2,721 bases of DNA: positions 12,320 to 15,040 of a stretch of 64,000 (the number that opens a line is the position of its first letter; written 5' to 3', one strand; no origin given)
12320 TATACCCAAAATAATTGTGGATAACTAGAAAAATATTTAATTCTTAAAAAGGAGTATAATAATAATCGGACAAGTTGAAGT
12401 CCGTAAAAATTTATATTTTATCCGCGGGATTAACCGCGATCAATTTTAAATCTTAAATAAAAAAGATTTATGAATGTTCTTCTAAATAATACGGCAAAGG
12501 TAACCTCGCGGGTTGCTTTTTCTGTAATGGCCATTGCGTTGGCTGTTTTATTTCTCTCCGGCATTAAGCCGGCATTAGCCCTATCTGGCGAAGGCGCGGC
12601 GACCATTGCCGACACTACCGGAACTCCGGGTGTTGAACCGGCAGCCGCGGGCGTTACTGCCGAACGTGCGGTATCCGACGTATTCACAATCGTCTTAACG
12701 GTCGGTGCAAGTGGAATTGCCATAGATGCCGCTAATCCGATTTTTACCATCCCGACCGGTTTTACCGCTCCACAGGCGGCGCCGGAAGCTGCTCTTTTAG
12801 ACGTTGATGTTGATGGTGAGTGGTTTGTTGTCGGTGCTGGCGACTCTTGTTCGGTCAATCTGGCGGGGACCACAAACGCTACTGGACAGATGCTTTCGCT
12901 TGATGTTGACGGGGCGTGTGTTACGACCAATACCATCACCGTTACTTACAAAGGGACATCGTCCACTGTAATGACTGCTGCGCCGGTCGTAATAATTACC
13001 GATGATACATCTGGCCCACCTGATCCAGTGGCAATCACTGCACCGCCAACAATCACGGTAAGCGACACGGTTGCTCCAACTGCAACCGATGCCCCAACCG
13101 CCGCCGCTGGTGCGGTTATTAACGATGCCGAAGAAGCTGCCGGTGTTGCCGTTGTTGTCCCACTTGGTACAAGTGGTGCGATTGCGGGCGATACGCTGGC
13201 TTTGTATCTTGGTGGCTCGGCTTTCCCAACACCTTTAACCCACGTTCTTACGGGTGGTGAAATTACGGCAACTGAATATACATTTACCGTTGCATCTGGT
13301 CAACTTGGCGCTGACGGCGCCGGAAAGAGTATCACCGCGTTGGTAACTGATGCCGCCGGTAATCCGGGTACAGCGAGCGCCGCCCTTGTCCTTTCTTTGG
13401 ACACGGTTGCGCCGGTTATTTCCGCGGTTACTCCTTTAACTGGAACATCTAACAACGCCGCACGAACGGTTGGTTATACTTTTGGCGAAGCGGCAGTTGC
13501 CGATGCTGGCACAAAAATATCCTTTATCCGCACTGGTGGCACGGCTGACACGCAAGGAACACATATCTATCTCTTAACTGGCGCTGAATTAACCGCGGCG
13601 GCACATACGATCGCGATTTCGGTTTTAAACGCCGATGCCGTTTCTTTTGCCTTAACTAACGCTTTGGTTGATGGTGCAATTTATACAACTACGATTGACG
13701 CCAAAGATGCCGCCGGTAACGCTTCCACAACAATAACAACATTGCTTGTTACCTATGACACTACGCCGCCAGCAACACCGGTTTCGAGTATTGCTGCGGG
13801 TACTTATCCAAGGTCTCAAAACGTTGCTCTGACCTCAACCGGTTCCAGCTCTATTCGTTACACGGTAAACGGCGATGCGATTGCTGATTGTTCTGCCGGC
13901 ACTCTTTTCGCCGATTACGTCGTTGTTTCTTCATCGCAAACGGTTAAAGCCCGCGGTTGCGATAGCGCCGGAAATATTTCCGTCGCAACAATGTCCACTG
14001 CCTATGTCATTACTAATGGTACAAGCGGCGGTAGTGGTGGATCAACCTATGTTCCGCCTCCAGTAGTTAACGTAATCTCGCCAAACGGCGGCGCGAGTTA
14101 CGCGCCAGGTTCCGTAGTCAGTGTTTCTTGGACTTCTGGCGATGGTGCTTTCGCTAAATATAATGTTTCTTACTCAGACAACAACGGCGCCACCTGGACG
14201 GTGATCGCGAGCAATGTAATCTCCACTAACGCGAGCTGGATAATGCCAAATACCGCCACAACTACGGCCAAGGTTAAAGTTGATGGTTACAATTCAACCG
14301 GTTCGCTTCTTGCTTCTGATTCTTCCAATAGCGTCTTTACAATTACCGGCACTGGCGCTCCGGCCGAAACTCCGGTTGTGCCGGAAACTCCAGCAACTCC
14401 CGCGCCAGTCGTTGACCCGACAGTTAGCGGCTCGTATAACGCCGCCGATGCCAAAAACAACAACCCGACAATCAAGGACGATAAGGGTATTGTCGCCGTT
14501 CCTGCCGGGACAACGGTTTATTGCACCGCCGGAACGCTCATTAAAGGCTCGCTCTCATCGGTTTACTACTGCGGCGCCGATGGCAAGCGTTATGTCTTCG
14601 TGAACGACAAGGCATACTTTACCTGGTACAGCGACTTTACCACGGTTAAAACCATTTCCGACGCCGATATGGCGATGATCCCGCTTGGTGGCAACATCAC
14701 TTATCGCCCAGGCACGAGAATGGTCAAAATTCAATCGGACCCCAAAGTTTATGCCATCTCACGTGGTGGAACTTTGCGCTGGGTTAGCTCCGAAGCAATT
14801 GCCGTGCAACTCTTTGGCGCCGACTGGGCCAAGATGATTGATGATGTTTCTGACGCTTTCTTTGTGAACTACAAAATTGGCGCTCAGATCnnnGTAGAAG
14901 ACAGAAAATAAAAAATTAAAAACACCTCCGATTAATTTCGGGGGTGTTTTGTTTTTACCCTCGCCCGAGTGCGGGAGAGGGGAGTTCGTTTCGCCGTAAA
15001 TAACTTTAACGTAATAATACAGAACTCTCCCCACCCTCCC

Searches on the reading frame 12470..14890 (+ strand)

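Call 6: search_protein_families(library=pfam, proteins=[window:12470-14890:+], max_evalue=0.1)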
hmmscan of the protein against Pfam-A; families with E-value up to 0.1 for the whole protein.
window:12470-14890:+ (807 aa): 4 families
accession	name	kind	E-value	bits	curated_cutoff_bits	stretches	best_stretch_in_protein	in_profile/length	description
PF13287.12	Fn3_assoc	-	0.03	14.9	23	1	452-504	1-52/59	Fn3 associated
PF13750.12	Big_3_3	-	0.034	14.3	27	0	398-423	117-142/157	Bacterial Ig-like domain (group 3)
PF00041.27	fn3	-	0.054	14.1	25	0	548-585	15-48/84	Fibronectin type III domain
PF25059.1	FN3_DSCAM-DSCAML_C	-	0.072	13.9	39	0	553-630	12-85/89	DSCAM/DSCAML C-terminal Fn3-like domain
